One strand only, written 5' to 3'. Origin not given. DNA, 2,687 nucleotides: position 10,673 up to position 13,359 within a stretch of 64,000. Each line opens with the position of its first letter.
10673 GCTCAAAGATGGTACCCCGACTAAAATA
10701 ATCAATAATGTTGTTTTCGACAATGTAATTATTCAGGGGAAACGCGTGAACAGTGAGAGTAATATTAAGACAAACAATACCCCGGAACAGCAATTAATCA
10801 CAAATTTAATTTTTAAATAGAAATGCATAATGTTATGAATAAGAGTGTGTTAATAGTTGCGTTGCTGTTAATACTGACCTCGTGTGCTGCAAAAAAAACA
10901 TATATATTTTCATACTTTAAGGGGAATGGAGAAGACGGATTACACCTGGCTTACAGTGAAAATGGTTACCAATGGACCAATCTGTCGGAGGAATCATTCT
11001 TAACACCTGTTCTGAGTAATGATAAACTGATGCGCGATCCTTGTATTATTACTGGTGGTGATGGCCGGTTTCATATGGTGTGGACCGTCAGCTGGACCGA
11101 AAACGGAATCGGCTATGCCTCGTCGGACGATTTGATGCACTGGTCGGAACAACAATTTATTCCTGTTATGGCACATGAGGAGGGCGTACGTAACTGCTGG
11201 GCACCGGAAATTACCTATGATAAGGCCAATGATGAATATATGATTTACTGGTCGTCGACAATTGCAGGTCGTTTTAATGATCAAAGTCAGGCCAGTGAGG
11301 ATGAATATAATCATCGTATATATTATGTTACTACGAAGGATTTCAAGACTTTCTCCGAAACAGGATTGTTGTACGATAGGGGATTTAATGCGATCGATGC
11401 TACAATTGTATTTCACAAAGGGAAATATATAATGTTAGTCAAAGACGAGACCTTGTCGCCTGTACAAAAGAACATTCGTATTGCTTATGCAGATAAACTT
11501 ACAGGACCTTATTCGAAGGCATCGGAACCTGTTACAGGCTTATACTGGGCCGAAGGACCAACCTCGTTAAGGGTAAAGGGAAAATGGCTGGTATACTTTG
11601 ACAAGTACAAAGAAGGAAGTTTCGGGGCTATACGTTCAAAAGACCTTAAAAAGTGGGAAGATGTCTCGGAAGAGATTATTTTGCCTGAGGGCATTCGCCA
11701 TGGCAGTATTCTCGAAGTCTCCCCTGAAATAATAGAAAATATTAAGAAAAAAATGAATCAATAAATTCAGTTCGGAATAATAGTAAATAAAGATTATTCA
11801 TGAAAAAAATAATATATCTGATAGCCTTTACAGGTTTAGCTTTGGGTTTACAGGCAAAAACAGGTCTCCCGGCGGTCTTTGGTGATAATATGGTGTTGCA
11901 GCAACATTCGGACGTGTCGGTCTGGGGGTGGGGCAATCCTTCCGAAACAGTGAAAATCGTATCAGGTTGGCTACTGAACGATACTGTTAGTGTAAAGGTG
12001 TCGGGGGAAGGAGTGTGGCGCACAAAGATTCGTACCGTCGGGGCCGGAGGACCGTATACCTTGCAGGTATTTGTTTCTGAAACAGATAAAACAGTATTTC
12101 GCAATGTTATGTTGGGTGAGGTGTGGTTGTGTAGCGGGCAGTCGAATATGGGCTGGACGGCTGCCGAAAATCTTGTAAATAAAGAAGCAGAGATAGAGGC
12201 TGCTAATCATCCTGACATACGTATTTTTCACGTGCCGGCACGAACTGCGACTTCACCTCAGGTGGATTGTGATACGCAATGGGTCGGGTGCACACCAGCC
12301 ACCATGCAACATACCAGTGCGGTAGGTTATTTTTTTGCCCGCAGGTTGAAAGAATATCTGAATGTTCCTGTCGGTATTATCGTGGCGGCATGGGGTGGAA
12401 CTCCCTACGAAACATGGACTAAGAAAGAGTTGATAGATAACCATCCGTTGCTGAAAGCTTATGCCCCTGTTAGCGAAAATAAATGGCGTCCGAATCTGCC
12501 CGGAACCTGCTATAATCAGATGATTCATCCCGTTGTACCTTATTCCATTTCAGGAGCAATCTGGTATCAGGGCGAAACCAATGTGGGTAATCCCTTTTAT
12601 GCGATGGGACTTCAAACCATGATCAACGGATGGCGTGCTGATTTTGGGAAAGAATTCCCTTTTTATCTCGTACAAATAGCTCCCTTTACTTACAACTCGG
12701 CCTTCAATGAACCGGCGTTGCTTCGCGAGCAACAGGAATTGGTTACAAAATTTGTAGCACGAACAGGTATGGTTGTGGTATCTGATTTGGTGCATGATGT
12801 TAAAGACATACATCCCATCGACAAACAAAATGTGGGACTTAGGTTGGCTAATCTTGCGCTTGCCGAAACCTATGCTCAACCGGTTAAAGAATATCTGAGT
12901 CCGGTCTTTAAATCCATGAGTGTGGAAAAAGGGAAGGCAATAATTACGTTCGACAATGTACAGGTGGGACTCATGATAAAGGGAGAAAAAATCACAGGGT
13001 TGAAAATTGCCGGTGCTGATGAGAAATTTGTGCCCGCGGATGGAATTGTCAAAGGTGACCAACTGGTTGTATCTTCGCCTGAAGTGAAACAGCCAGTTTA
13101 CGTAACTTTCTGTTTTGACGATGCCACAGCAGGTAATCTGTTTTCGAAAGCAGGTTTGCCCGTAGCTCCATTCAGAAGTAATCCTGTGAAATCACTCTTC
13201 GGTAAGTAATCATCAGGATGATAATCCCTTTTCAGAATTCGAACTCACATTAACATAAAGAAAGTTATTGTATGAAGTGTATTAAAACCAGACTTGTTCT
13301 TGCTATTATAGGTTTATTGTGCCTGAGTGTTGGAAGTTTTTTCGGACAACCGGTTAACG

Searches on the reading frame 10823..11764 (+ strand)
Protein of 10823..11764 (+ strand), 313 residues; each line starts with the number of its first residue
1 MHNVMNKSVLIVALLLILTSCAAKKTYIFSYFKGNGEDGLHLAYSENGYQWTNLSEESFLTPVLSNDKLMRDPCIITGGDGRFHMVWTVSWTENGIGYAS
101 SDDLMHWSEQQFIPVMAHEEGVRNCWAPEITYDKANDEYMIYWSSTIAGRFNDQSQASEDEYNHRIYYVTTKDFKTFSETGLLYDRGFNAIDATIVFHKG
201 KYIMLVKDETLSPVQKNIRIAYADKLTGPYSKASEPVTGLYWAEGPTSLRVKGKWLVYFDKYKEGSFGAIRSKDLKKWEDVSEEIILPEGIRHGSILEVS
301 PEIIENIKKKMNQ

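Call 13: search_protein_families(library=pfam, proteins=[window:10823-11764:+], max_evalue=0.001)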
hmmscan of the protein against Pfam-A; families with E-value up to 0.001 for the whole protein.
window:10823-11764:+ (313 aa): 3 families
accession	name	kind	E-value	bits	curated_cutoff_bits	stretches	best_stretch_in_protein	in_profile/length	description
PF04616.20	Glyco_hydro_43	-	4.3e-15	56.3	32.2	1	62-255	4-194/288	Glycosyl hydrolases family 43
PF22847.2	BT_3657-like_N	-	6.8e-08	32.9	27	1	29-123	27-126/168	Arabinosidase BT_3657-like, N-terminal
PF00251.26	Glyco_hydro_32N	-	1.6e-06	28.4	22.1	1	41-190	100-250/307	Glycosyl hydrolases family 32 N-terminal domain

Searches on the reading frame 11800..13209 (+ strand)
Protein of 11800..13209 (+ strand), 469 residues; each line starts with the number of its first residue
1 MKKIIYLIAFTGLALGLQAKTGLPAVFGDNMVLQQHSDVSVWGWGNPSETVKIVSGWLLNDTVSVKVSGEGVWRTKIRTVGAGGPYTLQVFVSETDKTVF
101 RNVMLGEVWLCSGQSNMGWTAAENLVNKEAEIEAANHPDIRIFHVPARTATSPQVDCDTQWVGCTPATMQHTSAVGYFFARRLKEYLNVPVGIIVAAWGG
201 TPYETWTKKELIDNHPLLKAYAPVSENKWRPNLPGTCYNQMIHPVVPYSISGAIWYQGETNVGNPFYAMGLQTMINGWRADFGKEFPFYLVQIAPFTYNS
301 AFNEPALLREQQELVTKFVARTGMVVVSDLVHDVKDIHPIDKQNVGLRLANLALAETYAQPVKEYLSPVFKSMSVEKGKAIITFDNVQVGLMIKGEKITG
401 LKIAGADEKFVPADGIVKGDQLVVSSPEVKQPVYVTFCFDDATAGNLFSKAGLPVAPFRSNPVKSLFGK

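Call 13: search_protein_families(library=pfam, proteins=[window:11800-13209:+], max_evalue=0.001)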
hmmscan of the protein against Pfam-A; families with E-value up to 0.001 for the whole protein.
window:11800-13209:+ (469 aa): 1 family
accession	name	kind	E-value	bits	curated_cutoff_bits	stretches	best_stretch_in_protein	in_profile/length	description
PF03629.24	SASA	-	8.2e-18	65.3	24.8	1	107-350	3-221/226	Carbohydrate esterase, sialic acid-specific acetylesterase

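Call 47: search_solved_structures(query=window:11800-13209:+, max_evalue=0.01)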
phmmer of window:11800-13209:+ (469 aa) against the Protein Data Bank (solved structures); distinct sequences matched with E-value up to 0.01: 7.
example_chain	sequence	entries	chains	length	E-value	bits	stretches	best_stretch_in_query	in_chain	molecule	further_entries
9ega_A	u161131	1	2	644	7.3e-81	275.5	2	234-460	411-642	Sialate O-acetylesterase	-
9h4u_A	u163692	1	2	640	1.2e-79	271.5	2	228-460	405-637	Carbohydrate esterase FI8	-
7kmm_A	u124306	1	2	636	4.1e-77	263.2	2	219-461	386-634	Sialic acid-specific 9-O-acetylesterase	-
8f9o_A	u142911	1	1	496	2.1e-35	125.6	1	28-383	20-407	Sialic acid acetylesterase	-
8f9p_A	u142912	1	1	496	5.4e-35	124.3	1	28-383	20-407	Sialic acid acetylesterase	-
8f9r_A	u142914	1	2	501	1.2e-33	119.8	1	27-377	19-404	Sialic acid acetylesterase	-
8f9q_A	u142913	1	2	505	2.8e-33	118.6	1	29-370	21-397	Sialic acid acetylesterase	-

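Call 92: search_protein_families(library=ncbifam, proteins=[window:11800-13209:+], max_evalue=0.001)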
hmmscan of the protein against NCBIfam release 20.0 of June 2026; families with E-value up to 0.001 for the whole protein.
window:11800-13209:+ (469 aa): 0 families
